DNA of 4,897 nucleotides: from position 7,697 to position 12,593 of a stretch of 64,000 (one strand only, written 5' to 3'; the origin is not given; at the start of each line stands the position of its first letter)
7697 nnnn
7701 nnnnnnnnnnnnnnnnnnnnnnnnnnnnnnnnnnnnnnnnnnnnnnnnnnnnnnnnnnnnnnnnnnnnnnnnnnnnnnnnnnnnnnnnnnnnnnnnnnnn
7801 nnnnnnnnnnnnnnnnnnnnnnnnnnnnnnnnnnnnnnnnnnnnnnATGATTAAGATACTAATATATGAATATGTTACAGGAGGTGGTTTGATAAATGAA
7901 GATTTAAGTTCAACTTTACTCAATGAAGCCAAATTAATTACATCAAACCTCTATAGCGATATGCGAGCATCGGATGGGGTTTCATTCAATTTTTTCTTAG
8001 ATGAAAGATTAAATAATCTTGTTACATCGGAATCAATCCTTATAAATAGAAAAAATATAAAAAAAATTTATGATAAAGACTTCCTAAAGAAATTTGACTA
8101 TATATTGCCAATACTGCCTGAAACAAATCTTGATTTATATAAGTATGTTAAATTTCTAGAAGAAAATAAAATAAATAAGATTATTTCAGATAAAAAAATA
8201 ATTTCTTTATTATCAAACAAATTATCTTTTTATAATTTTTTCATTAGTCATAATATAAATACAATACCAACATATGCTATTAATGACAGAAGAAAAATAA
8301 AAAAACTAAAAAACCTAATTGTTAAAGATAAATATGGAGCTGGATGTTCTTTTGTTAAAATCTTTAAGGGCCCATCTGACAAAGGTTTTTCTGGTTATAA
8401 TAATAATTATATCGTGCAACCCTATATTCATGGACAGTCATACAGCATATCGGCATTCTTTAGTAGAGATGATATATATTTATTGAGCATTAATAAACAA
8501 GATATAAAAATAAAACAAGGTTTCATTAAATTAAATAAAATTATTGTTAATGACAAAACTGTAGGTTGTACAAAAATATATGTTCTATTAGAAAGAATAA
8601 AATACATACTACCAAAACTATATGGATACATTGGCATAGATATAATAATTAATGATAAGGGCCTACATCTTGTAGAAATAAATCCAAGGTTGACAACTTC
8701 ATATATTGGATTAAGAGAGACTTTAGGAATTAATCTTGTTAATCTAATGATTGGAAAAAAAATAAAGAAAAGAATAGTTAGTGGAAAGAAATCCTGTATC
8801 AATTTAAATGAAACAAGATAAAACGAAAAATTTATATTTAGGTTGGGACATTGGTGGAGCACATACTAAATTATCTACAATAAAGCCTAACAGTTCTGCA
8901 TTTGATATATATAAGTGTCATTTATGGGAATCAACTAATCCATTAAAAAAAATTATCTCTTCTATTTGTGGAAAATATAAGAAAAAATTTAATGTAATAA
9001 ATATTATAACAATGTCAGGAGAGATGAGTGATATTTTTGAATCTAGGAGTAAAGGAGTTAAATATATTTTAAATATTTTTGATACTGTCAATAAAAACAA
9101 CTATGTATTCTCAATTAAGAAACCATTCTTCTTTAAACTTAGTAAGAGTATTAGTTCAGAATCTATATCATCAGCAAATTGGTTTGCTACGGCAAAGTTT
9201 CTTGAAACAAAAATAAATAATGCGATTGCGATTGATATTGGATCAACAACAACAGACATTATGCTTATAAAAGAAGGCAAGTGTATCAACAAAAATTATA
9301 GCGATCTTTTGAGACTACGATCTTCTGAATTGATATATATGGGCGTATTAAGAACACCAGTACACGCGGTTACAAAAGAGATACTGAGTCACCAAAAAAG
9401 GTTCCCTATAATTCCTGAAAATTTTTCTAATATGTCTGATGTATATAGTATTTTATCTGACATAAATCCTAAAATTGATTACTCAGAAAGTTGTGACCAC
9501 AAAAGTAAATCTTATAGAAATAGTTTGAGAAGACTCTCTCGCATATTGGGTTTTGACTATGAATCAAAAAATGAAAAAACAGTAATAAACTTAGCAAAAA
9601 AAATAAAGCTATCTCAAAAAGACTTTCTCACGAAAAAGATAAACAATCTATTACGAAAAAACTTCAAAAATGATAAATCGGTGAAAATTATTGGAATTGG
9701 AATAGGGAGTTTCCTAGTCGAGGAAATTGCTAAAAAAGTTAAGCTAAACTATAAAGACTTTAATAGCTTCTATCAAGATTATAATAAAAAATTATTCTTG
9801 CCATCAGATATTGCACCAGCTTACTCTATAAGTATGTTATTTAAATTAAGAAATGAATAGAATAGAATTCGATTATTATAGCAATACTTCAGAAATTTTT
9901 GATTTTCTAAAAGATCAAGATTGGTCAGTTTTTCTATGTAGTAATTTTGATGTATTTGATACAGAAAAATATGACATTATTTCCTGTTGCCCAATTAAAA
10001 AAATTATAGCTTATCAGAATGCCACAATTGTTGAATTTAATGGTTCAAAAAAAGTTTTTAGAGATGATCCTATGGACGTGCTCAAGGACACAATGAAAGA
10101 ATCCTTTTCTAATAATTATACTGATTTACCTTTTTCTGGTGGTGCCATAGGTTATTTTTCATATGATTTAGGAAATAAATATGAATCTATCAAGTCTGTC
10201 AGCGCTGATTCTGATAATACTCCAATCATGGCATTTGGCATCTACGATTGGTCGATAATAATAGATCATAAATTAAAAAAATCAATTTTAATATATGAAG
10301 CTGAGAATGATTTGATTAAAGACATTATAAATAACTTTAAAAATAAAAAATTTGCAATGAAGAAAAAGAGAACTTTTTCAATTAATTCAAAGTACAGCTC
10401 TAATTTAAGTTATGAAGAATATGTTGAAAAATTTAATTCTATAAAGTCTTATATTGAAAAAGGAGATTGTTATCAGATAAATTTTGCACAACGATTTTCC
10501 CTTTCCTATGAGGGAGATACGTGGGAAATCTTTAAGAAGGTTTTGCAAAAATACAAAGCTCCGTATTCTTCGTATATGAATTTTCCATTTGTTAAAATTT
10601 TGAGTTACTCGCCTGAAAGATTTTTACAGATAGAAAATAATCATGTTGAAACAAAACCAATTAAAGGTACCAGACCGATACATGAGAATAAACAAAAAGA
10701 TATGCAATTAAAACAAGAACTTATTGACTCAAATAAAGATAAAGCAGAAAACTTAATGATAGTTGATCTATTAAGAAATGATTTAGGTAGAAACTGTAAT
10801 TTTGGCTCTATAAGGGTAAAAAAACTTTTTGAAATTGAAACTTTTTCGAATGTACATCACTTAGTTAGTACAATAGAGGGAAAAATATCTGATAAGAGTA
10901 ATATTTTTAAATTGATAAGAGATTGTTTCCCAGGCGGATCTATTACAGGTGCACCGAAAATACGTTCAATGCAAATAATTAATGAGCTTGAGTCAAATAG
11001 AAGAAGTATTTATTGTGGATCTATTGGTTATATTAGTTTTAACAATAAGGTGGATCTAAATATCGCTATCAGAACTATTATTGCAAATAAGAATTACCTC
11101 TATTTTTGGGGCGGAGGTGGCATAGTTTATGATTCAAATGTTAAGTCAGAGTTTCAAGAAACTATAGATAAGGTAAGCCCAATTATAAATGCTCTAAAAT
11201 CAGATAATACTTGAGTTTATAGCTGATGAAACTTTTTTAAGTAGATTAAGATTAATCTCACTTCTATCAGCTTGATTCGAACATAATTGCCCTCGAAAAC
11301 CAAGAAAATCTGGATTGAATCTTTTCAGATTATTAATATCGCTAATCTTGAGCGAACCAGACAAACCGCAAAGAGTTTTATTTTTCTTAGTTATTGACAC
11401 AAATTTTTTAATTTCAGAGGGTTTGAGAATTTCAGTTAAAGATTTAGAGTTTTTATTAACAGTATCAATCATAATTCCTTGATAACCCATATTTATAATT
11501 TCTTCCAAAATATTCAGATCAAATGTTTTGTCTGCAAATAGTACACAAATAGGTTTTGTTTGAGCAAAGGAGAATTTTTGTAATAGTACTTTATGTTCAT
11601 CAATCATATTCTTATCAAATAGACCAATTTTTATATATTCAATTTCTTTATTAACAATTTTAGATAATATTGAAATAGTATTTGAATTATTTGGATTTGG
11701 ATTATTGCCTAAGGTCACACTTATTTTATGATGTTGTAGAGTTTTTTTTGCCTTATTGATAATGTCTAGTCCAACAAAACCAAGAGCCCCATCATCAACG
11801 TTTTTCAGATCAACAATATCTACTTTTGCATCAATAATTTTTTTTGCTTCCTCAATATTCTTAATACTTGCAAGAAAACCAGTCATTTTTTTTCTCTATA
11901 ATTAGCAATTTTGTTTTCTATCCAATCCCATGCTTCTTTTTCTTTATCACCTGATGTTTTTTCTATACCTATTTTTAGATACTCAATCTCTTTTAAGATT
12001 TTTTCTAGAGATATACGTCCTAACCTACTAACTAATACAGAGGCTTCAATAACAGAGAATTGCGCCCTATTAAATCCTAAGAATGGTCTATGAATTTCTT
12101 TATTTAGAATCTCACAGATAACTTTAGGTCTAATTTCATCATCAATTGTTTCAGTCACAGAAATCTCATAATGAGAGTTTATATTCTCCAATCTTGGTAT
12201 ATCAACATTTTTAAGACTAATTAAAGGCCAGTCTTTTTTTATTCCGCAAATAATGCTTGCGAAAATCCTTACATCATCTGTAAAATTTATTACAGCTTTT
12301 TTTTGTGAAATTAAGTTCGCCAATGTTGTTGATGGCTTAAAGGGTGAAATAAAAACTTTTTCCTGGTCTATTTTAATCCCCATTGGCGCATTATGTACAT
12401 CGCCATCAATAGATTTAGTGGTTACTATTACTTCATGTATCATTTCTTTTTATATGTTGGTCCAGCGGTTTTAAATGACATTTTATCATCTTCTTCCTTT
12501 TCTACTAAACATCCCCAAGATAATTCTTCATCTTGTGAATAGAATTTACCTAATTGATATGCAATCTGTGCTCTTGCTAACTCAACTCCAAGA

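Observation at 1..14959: Compact H4MPT/methylofuran-linked formaldehyde-oxidation and cofactor-biosynthesis island in a very AT-rich genome that also encodes Sox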

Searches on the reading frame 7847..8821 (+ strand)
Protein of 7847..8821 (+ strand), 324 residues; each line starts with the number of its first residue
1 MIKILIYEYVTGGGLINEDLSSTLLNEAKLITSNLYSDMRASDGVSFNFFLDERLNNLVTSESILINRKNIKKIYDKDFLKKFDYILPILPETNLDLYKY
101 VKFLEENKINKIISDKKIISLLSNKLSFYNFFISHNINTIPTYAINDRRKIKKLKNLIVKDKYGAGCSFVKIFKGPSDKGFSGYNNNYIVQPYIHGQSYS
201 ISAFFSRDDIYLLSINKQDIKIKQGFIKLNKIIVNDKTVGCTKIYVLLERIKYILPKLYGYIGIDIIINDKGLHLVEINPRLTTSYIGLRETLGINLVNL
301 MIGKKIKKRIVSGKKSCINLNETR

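Call 6: search_protein_families(library=ncbifam, proteins=[window:7847-8821:+], max_evalue=0.001)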
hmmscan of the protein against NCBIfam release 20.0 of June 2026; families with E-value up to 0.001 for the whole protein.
window:7847-8821:+ (324 aa): 9 families
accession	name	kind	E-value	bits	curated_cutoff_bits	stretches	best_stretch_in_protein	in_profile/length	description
NF040722.1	MfnD_Meth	equivalog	3e-25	89.2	400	1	5-315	1-286/288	tyramine--L-glutamate ligase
NF009405.0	PRK12767.1-4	equivalog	7.9e-13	48.1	390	1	100-286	88-270/320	carbamoyl phosphate synthase-like protein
NF009403.0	PRK12767.1-2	equivalog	1.9e-10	40.5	286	1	81-243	64-233/342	carbamoyl phosphate synthase-like protein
NF009406.0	PRK12767.1-5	equivalog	3.5e-10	39.5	271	1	89-300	79-288/327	carbamoyl phosphate synthase-like protein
NF009402.0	PRK12767.1-1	equivalog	4.6e-10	38.8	218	1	102-307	93-300/329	carbamoyl phosphate synthase-like protein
NF053643.1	Ddl_archaea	equivalog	1.5e-09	37.3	500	1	104-301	85-291/367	putative pseudomurein biosynthesis ATP-grasp protein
NF009404.0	PRK12767.1-3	equivalog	2.6e-07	29.9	316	1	185-302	194-303/344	carbamoyl phosphate synthase-like protein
NF005315.0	PRK06849.1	equivalog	5.7e-06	25.6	406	1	109-286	101-280/389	hypothetical protein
TIGR03909.1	pyrrolys_PylC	equivalog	0.00011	21.1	248.3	1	78-303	57-280/374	3-methylornithine--L-lysine ligase PylC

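Call 8: search_protein_families(library=pfam, proteins=[window:7847-8821:+], max_evalue=0.001)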
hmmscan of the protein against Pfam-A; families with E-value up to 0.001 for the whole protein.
window:7847-8821:+ (324 aa): 1 family
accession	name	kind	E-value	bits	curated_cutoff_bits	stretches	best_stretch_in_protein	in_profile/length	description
PF02655.19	ATP-grasp_3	-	1.7e-27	96.9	23.2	1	123-285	2-160/160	ATP-grasp domain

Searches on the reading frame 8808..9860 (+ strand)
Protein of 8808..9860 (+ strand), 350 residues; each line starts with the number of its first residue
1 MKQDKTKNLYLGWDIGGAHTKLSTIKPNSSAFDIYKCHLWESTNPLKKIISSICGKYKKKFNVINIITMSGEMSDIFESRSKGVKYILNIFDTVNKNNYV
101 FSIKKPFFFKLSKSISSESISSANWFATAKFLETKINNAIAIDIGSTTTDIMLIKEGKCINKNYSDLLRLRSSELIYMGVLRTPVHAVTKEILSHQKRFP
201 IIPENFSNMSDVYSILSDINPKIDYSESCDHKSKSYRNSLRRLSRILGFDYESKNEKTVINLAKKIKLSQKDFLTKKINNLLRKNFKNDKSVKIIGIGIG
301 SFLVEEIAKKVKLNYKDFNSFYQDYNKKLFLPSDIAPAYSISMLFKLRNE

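Call 6: search_protein_families(library=ncbifam, proteins=[window:8808-9860:+], max_evalue=0.001)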
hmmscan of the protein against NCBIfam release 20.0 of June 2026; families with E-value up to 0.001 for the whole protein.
window:8808-9860:+ (350 aa): 2 families
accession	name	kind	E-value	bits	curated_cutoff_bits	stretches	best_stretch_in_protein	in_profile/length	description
TIGR03123.1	one_C_unchar_1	hypoth_equivalog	3.2e-77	260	244.1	1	11-344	1-325/327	probable H4MPT-linked C1 transfer pathway protein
NF040623.1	MfnF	equivalog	1e-48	166.2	520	1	11-346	3-323/324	(4-{4-[2-(gamma-L-glutamylamino)ethyl]phenoxymethyl}furan-2-yl)methanamine synthase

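Call 8: search_protein_families(library=pfam, proteins=[window:8808-9860:+], max_evalue=0.001)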
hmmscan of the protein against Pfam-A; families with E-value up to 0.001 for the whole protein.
window:8808-9860:+ (350 aa): 2 families
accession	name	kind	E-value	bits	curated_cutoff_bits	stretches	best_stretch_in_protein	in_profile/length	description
PF01968.24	Hydantoinase_A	-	1.5e-11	44.5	22.9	1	117-312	52-264/291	Hydantoinase/oxoprolinase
PF22128.2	Alp7A_like_C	-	0.0005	20.3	22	0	251-311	73-136/156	Alp7A C-terminal domain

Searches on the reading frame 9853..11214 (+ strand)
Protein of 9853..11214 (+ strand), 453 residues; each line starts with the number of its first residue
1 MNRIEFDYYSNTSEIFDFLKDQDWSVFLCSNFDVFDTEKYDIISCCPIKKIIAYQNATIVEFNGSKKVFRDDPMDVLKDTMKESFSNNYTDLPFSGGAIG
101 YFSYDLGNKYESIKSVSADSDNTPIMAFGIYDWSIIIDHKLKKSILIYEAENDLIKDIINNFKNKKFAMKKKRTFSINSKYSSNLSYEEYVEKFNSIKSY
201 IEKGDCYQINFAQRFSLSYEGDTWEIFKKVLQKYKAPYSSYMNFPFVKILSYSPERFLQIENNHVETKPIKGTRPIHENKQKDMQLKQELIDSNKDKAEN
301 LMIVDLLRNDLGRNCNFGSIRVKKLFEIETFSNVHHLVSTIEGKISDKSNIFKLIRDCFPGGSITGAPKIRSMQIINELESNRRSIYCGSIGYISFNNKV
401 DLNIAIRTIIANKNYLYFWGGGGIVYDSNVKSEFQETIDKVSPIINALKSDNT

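Call 6: search_protein_families(library=ncbifam, proteins=[window:9853-11214:+], max_evalue=0.001)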
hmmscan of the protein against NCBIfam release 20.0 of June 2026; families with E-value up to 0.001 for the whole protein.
window:9853-11214:+ (453 aa): 26 families (the best 25 are shown)
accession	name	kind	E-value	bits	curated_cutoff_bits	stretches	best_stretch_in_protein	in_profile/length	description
NF012009.0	PRK15465.1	equivalog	6.8e-130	433.6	622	1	15-448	21-451/453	aminodeoxychorismate synthase component 1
TIGR00553.1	pabB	equivalog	5.8e-110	367.5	328.4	1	99-444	2-329/329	aminodeoxychorismate synthase component I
TIGR00564.1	trpE_most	equivalog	1.8e-106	356.9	517.7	1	19-446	13-452/455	anthranilate synthase component I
TIGR01824.1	PabB-clade2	equivalog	1.2e-98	330.7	408.55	1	96-441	1-352/355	aminodeoxychorismate synthase, component I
NF006563.0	PRK09070.1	equivalog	7.9e-96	321.4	514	1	59-449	52-445/447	aminodeoxychorismate synthase component I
NF004610.0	PRK05940.1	equivalog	7e-93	311.9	568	1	76-450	80-461/467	anthranilate synthase component I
TIGR01820.1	TrpE-arch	equivalog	5.6e-92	309.4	512.05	1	17-448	6-448/449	anthranilate synthase component I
NF005698.0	PRK07508.1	equivalog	4e-88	295.5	452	1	100-440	55-371/383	aminodeoxychorismate synthase component I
NF010086.0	PRK13571.1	equivalog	6.1e-81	272.5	693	1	69-452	96-501/510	anthranilate synthase component I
NF010087.0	PRK13572.1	equivalog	4.3e-77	259.6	580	1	10-449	9-432/435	anthranilate synthase component I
NF010089.0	PRK13574.1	equivalog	4.7e-76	256.5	527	1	35-444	36-414/421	anthranilate synthase component I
NF004530.0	PRK05877.1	equivalog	3.6e-69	234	383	1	90-450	73-417/425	aminodeoxychorismate synthase component I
NF010079.0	PRK13564.1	equivalog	2.2e-66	224.7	471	1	64-450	114-513/521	anthranilate synthase component 1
TIGR01823.1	PabB-fungal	equivalog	1.5e-64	218.6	442.55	1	69-446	337-739/742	aminodeoxychorismate synthase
TIGR00565.1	trpE_proteo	equivalog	1.8e-58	198.7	494.65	1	71-450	105-495/498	anthranilate synthase component I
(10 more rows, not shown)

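Call 8: search_protein_families(library=pfam, proteins=[window:9853-11214:+], max_evalue=0.001)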
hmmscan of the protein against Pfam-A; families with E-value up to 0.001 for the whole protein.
window:9853-11214:+ (453 aa): 2 families
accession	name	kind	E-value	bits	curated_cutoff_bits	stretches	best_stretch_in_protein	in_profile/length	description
PF00425.24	Chorismate_bind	-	1.5e-88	297.1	27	1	187-440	2-257/257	chorismate binding enzyme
PF04715.19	Anth_synt_I_N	-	4.2e-25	89.1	23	1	14-143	7-137/140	Anthranilate synthase component I, N terminal region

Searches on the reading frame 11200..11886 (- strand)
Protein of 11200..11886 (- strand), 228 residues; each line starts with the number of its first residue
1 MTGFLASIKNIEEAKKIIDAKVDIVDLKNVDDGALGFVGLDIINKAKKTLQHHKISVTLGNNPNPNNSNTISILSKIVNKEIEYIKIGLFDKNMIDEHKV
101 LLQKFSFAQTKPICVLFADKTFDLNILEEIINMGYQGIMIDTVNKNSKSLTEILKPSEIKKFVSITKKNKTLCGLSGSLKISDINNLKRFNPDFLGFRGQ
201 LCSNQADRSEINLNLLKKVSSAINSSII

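Call 6: search_protein_families(library=ncbifam, proteins=[window:11200-11886:-], max_evalue=0.001)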
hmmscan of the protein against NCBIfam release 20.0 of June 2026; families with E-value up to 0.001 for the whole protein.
window:11200-11886:- (228 aa): 4 families
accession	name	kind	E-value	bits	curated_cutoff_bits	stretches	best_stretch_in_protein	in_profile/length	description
NF002576.0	PRK02227.1-5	equivalog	4.2e-50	170.2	297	1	1-224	1-224/236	hypothetical protein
NF002574.0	PRK02227.1-2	subfamily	1.6e-38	132.4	286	1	1-223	1-223/233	hypothetical protein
NF002575.0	PRK02227.1-3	equivalog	3.9e-29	102.1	304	1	5-223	4-232/233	(5-formylfuran-3-yl)methyl phosphate synthase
NF002573.0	PRK02227.1-1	equivalog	1.4e-23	83.5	341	2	136-222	146-233/236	(5-formylfuran-3-yl)methyl phosphate synthase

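Call 8: search_protein_families(library=pfam, proteins=[window:11200-11886:-], max_evalue=0.001)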
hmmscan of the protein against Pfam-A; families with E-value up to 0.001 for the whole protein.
window:11200-11886:- (228 aa): 2 families
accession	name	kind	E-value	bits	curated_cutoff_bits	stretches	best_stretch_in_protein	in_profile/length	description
PF04476.19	4HFCP_synth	-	5.2e-48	164.2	22.4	1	5-219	2-227/228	4-HFC-P synthase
PF01729.25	QRPTase_C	-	0.00075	19.7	23.1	0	127-195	93-152/169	Quinolinate phosphoribosyl transferase, C-terminal domain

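Call 49: search_solved_structures(query=window:11200-11886:-, max_evalue=0.01)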
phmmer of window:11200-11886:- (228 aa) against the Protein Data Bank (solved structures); distinct sequences matched with E-value up to 0.01: 1.
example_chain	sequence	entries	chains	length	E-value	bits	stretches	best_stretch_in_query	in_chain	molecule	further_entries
4rc1_A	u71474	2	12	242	1.5e-12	50.9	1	5-218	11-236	UPF0264 protein MJ1099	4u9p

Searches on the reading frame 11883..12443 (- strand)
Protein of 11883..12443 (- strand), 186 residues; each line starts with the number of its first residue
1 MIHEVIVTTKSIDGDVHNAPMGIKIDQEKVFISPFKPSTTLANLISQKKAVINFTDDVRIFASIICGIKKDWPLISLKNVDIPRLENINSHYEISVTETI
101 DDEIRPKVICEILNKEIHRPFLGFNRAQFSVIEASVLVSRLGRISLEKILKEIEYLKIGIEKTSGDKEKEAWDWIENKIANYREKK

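Call 6: search_protein_families(library=ncbifam, proteins=[window:11883-12443:-], max_evalue=0.001)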
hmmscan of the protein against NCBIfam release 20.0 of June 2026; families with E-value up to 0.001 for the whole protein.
window:11883-12443:- (186 aa): 0 families

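Call 8: search_protein_families(library=pfam, proteins=[window:11883-12443:-], max_evalue=0.001)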
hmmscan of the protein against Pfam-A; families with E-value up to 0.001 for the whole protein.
window:11883-12443:- (186 aa): 2 families
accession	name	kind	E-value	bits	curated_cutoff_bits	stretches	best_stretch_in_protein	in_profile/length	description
PF04289.18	DUF447_N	-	1e-23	83.9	24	1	4-119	2-114/114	Protein of unknown function (DUF447) N-terminal domain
PF20766.2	DUF447_C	-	2e-14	53.8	24.8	1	125-176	1-52/53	Protein of unknown function (DUF447)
